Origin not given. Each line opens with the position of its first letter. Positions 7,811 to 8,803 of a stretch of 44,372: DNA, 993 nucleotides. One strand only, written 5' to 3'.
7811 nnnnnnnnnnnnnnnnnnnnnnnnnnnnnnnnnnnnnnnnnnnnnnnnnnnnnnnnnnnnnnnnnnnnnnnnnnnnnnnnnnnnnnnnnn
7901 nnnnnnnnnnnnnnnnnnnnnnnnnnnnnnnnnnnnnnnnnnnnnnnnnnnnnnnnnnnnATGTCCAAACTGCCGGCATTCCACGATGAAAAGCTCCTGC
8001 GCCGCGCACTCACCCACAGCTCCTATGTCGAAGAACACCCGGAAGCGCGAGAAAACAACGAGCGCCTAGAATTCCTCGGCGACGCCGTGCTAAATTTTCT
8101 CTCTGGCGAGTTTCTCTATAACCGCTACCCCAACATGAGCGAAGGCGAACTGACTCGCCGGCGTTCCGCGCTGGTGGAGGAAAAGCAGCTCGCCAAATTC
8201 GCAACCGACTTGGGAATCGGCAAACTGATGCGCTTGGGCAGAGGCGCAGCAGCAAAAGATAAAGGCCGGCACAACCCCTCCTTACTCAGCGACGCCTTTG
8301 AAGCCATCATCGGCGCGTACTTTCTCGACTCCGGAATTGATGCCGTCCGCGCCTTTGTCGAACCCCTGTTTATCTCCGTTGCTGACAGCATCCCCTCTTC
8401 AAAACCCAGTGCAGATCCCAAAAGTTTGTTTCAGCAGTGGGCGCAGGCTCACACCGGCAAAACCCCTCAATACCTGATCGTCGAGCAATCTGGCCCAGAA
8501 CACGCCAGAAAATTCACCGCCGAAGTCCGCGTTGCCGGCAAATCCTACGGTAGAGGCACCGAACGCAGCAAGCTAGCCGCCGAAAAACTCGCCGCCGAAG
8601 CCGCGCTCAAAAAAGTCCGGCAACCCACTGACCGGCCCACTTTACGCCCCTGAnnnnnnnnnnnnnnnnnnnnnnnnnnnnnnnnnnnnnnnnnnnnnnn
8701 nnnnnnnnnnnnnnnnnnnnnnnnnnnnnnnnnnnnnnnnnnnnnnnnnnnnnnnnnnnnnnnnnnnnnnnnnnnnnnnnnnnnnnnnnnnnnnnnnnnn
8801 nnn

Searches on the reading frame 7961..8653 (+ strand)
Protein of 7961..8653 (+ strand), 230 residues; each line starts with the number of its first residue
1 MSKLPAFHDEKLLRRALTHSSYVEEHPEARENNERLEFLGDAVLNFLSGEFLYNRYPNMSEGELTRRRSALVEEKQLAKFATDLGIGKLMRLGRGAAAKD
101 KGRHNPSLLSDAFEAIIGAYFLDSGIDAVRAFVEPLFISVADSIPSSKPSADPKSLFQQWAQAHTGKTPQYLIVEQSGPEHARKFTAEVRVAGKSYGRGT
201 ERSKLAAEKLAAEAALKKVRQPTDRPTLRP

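Call 6: search_protein_families(library=pfam, proteins=[window:7961-8653:+], max_evalue=0.01)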
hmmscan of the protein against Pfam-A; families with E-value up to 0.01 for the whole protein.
window:7961-8653:+ (230 aa): 5 families
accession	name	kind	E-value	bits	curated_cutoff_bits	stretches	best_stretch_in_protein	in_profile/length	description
PF14622.11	Ribonucleas_3_3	-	1.3e-36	126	35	1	9-135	1-122/128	Ribonuclease-III-like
PF00636.31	Ribonuclease_3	-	9.5e-26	91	27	1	34-125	1-102/102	Ribonuclease III domain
PF00035.32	dsrm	-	1.4e-18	67.6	23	1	153-218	1-65/66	Double-stranded RNA binding motif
PF22935.1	RM44_endonuclase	-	4.2e-08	33.8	27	1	8-119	18-138/139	Large ribosomal subunit protein mL44, endonuclease domain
PF24995.1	DSRM_2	-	0.0072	17.2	27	0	174-218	33-76/79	dsRNA binding domain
